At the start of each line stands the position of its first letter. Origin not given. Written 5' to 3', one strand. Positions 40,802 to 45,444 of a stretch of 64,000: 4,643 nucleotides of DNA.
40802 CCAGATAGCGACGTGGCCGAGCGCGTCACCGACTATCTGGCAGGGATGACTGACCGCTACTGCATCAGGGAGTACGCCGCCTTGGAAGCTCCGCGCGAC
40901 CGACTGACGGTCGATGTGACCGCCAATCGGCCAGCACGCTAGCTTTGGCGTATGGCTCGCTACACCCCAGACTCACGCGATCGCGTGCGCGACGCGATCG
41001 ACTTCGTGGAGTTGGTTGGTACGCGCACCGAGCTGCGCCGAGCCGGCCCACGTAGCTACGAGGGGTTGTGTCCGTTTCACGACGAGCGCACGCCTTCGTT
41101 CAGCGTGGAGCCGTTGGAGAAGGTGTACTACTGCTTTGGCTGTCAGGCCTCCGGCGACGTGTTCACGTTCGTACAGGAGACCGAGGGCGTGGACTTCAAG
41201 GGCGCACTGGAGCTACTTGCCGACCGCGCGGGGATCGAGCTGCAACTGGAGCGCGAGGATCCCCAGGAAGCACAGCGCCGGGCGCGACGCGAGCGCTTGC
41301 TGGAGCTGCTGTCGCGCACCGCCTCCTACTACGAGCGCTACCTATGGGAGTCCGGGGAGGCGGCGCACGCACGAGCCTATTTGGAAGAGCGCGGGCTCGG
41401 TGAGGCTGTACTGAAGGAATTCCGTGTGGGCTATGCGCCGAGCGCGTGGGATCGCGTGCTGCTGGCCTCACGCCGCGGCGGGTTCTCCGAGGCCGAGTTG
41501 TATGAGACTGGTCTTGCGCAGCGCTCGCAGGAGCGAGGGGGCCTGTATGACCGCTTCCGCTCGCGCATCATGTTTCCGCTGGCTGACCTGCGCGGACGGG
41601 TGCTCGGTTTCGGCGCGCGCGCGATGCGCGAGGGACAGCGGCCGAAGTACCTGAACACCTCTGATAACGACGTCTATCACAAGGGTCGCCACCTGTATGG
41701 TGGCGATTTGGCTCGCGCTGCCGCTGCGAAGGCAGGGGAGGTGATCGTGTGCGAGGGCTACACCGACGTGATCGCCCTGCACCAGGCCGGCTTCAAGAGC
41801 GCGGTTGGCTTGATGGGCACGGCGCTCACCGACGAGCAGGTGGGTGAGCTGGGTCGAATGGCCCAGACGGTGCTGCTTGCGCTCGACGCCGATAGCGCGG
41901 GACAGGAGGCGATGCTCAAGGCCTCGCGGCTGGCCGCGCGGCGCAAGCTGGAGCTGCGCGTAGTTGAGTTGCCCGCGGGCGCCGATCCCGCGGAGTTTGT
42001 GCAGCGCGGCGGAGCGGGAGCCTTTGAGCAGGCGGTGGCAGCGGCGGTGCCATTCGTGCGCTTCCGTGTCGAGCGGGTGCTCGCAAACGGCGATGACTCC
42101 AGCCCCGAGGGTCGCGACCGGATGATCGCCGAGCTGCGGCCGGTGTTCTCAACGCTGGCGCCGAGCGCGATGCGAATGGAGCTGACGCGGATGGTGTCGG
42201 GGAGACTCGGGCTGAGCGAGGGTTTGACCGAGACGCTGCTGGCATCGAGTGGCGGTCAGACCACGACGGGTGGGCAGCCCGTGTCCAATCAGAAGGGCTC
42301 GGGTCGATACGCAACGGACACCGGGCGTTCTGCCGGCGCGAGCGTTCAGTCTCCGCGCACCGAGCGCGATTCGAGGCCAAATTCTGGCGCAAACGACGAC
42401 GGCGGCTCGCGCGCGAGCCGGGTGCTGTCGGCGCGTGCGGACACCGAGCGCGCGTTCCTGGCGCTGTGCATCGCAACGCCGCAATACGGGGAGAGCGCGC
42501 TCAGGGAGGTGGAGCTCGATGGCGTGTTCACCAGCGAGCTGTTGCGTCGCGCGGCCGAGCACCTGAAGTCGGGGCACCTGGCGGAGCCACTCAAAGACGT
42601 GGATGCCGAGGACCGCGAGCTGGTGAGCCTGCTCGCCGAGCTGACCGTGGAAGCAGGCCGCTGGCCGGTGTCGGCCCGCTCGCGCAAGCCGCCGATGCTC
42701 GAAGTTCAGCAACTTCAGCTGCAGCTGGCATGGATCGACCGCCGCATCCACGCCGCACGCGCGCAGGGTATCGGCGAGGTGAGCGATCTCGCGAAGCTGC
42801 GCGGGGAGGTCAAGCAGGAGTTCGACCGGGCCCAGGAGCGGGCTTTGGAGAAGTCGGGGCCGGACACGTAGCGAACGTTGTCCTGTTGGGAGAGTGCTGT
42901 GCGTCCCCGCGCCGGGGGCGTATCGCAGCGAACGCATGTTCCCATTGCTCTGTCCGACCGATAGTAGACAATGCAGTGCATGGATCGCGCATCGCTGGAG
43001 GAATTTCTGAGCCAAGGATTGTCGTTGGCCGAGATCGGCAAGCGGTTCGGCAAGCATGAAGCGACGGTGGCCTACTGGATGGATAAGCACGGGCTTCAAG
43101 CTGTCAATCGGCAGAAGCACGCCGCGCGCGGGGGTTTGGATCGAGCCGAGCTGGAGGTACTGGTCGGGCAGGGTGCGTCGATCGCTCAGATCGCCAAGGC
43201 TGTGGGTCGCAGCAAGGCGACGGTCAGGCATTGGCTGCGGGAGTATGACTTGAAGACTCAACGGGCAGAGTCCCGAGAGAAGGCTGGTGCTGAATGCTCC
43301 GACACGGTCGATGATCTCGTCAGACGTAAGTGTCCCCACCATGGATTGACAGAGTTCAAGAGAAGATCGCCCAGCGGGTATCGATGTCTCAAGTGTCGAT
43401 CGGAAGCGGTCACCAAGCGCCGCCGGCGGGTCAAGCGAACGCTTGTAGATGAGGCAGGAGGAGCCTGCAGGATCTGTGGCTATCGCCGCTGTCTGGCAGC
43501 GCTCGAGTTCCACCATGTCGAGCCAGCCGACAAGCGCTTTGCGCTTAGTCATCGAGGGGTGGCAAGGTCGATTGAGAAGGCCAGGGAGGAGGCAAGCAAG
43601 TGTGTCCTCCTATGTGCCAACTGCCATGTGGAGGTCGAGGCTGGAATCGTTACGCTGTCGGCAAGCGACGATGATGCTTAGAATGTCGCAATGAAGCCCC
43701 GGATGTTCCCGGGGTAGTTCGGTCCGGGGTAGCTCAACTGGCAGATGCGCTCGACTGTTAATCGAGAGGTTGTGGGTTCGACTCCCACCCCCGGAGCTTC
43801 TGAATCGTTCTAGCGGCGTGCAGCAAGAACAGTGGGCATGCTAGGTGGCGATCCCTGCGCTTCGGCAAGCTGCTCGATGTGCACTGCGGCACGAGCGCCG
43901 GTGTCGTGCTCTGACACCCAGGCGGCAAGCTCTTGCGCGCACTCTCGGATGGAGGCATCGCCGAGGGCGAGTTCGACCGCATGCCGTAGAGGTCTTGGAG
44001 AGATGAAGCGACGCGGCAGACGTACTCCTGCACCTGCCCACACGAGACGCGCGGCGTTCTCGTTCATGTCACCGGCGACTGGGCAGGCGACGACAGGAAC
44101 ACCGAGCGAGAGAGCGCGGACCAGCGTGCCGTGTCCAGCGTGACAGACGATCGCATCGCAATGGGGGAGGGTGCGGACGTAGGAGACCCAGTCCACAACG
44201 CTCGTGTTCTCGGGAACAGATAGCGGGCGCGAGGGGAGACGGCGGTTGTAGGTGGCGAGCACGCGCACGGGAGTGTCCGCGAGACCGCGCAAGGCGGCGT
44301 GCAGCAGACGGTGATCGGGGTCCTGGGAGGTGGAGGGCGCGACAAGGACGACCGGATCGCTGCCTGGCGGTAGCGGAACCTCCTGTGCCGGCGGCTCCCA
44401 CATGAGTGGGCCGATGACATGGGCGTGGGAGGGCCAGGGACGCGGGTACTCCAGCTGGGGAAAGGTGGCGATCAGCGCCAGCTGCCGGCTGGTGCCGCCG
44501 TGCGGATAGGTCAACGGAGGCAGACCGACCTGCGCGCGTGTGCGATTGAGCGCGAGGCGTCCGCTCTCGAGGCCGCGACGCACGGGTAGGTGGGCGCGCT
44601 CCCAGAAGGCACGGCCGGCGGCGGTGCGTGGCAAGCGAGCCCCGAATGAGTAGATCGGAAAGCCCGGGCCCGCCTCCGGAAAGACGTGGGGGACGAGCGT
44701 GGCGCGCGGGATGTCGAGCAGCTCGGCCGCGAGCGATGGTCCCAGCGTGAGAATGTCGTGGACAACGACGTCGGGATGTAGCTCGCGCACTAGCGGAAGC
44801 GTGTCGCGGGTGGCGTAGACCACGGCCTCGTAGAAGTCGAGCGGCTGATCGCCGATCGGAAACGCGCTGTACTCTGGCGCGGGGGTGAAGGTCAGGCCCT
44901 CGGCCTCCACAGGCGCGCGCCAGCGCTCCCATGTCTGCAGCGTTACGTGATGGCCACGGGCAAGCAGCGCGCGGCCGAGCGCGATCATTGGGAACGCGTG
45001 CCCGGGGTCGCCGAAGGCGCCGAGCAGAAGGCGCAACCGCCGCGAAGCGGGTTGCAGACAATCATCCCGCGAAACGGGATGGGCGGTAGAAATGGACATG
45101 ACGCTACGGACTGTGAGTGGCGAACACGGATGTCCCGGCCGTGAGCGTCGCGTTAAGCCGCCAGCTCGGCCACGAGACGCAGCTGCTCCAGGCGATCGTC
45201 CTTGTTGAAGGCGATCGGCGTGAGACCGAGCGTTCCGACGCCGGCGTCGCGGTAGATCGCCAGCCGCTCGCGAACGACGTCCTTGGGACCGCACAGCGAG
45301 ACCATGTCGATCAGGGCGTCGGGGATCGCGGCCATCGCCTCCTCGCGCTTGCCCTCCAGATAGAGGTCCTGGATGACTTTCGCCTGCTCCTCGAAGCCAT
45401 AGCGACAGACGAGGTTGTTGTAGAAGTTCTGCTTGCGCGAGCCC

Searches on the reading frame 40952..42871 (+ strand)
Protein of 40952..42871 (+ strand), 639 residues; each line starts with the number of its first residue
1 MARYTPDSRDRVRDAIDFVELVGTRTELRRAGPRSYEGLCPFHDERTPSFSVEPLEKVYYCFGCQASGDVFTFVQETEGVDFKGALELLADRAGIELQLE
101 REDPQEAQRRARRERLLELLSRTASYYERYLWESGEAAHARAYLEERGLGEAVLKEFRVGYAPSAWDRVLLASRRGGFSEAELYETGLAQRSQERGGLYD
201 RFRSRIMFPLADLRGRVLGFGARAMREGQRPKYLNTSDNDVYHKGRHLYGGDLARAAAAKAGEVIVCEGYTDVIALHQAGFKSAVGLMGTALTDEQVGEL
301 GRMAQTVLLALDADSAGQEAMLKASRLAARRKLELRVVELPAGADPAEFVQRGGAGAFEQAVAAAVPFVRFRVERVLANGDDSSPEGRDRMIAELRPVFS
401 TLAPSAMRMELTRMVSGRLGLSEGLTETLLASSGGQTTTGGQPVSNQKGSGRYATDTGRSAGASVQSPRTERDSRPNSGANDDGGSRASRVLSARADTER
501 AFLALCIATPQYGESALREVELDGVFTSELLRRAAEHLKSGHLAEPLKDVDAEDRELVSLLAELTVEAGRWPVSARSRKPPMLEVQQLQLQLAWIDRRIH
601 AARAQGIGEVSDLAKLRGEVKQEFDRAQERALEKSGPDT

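Call 56: search_protein_families(library=pfam, proteins=[window:40952-42871:+], max_evalue=0.001)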
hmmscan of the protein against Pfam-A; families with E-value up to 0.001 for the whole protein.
window:40952-42871:+ (639 aa): 7 families
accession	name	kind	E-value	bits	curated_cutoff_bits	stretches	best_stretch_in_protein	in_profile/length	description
PF08275.17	DNAG_N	-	6.2e-36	123.7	26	1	127-254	2-127/128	DNA primase catalytic core, N-terminal domain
PF01807.25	Zn_ribbon_DnaG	-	1.2e-30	105.6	24.9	1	8-100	5-96/98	CHC2 zinc finger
PF13155.12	Toprim_2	-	1.8e-19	70.4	22.1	1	265-349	1-87/88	Toprim-like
PF13662.12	Toprim_4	-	2.1e-18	66.8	25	1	262-338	1-84/85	Toprim domain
PF01751.28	Toprim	-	1.1e-12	48.3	23.1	1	263-336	1-92/96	Toprim domain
PF13362.12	Toprim_3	-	4.3e-09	37.1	27.2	1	264-355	2-94/95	Toprim domain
PF10410.14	DnaB_bind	-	1.6e-06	28.7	20.6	1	370-423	2-55/56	DnaB-helicase binding domain of primase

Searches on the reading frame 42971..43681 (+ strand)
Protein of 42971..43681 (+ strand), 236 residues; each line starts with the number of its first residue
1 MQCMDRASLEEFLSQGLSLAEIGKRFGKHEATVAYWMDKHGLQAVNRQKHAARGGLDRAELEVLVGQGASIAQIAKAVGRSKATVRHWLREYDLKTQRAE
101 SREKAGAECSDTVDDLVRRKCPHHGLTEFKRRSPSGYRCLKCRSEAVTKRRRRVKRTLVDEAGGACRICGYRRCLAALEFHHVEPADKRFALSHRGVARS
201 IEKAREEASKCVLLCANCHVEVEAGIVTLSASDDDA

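Call 56: search_protein_families(library=pfam, proteins=[window:42971-43681:+], max_evalue=0.001)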
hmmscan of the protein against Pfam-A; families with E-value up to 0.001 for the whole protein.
window:42971-43681:+ (236 aa): 9 families
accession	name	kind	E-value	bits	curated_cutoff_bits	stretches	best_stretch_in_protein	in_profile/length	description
PF13936.12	HTH_38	-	3.5e-13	49.5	27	2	57-87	9-39/44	Helix-turn-helix domain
PF13384.12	HTH_23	-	6.9e-12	45.2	24.6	1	63-92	12-41/50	Homeodomain-like domain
PF06056.18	Terminase_5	-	2.8e-08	34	20.3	0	67-102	12-47/58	Putative ATPase subunit of terminase (gpP-like)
PF13518.12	HTH_28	-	5.9e-08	33.1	25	1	67-93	11-37/52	Helix-turn-helix domain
PF08281.18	Sigma70_r4_2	-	6.1e-07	29.4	25.7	0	67-90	25-48/54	Sigma-70, region 4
PF13551.12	HTH_29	-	2.9e-06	27.7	28.1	1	58-93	1-37/64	Winged helix-turn helix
PF05344.16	DUF746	-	8.9e-06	26.1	26.9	0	64-92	8-36/64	Domain of Unknown Function (DUF746)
PF13411.12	MerR_1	-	4.2e-05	24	21.6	0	70-102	2-33/69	MerR HTH family regulatory protein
PF08299.17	Bac_DnaA_C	-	0.00069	20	31.5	0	17-38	45-67/69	Bacterial dnaA protein helix-turn-helix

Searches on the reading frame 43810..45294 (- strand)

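Call 10: search_protein_families(library=pfam, proteins=[window:43810-45294:-], max_evalue=0.001)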
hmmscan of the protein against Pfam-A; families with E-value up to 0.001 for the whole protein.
window:43810-45294:- (494 aa): 4 families
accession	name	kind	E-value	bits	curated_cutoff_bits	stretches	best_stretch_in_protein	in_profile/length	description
PF06722.18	EryCIII-like_C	-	3.2e-18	66.5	31.7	1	345-458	14-127/145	Erythromycin biosynthesis protein CIII-like, C-terminal domain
PF00201.24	UDPGT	-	5.1e-16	59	19.5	1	271-457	227-419/499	UDP-glucoronosyl and UDP-glucosyl transferase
PF04101.22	Glyco_tran_28_C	-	1.5e-07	32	22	1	377-441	70-138/166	Glycosyltransferase family 28 C-terminal domain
PF03033.26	Glyco_transf_28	-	0.00011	22.7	26.2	1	93-139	5-53/139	Glycosyltransferase family 28 N-terminal domain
